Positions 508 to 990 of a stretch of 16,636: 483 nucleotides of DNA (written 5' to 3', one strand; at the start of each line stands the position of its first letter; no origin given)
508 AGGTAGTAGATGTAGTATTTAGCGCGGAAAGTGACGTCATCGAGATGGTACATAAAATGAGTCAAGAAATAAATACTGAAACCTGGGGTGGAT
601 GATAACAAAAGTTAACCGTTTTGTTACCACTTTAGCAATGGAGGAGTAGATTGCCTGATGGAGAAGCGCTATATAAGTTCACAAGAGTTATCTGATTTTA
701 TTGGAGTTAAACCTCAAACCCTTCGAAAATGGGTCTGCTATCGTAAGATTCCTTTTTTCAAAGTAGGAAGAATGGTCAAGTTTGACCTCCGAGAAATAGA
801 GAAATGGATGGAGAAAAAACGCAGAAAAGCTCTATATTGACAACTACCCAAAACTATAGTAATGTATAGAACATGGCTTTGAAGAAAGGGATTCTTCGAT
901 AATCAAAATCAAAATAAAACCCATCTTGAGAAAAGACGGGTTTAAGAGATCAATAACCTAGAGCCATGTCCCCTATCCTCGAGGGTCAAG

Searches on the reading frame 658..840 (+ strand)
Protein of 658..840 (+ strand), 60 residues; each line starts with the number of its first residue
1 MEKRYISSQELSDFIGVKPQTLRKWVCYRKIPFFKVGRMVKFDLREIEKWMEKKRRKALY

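Call 7: search_protein_families(library=pfam, proteins=[window:658-840:+], max_evalue=0.01)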
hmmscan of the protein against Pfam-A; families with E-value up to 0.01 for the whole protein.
window:658-840:+ (60 aa): 3 families
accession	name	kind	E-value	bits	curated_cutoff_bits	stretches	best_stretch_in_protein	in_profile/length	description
PF12728.13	HTH_17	-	5.9e-11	42.9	27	1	5-55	1-51/51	Helix-turn-helix domain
PF06971.19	Put_DNA-bind_N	-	0.00053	20.5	27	1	3-24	25-46/49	Putative DNA-binding protein N-terminus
PF01381.28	HTH_3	-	0.0093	16.4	23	0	2-25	6-29/55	Helix-turn-helix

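Call 10: find_encoding_contigs(protein=window:658-840:+, flank=10000, max_places=10)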
Protein window:658-840:+ (60 aa): no gene with exactly this product is on record in the collection.

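Call 18: search_protein_families(library=ncbifam, proteins=[window:658-840:+], max_evalue=0.01)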
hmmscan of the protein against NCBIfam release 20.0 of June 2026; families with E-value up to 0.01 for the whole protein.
window:658-840:+ (60 aa): 3 families
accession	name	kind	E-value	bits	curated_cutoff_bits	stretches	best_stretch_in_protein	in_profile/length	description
NF047737.1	antiphage_MADS1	equivalog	9.3e-10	38.6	80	1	6-51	4-49/49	methylation-associated defense system helix-turn-helix domain-containing protein MAD1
TIGR01764.1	excise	domain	1.9e-08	34.5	28.8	1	5-53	1-49/49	excisionase family DNA-binding protein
NF003996.0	PRK05472.2-5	equivalog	0.00086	19.2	138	1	3-54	22-75/209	redox-sensing transcriptional repressor Rex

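Call 20: search_protein_families(library=phrogs, proteins=[window:658-840:+], max_evalue=0.01)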
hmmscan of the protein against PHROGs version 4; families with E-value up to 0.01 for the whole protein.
window:658-840:+ (60 aa): 10 families
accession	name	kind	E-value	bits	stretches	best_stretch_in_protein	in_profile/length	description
phrog_15534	-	DNA, RNA and nucleotide metabolism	5.7e-10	40.6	1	1-55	39-92/93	HTH DNA binding protein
phrog_66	-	integration and excision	1.6e-09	39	1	2-57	90-146/412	excisionase and transcriptional regulator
phrog_668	-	DNA, RNA and nucleotide metabolism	1.5e-08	35.5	1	3-57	61-116/181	HTH DNA binding protein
phrog_597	-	DNA, RNA and nucleotide metabolism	3.7e-08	34.6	1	1-56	108-166/200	DNA binding protein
phrog_25262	-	unknown function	7.4e-06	26.9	1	6-55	35-85/106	-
phrog_57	-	head and packaging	2.4e-05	25.3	1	2-57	9-65/199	terminase small subunit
phrog_1840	-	integration and excision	0.0024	19.3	1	14-57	16-59/90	excisionase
phrog_4745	-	DNA, RNA and nucleotide metabolism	0.0033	18.2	1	3-57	29-90/107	DNA binding protein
phrog_7338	-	unknown function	0.0036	18.5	1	4-56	29-82/87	-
phrog_4779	-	transcription regulation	0.0085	17.6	0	2-34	12-44/98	transcriptional regulator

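Call 33: find_related_loci(query=window:658-840:+, collection=viral_contigs, flank=10000)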
Query window:658-840:+ (60 aa) in viral_contigs; peptide patterns used: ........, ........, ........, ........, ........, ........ (x = any residue, [..] = any of these).
26 stretches matched a pattern; 1 encode a relative of the query (tblastn E <= 1e-3); 1 distinct loci.
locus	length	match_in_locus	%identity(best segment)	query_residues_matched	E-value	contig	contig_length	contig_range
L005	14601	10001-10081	48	33-59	2e-5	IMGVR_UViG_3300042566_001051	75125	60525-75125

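Call 58: search_protein_families(library=padloc, proteins=[window:658-840:+], max_evalue=0.01)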
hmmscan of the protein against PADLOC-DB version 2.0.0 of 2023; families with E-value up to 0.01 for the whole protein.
window:658-840:+ (60 aa): 1 family
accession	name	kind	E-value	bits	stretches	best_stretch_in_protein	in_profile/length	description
PDLC04133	mad1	-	0.00028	19.1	1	1-54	1-54/60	mads_1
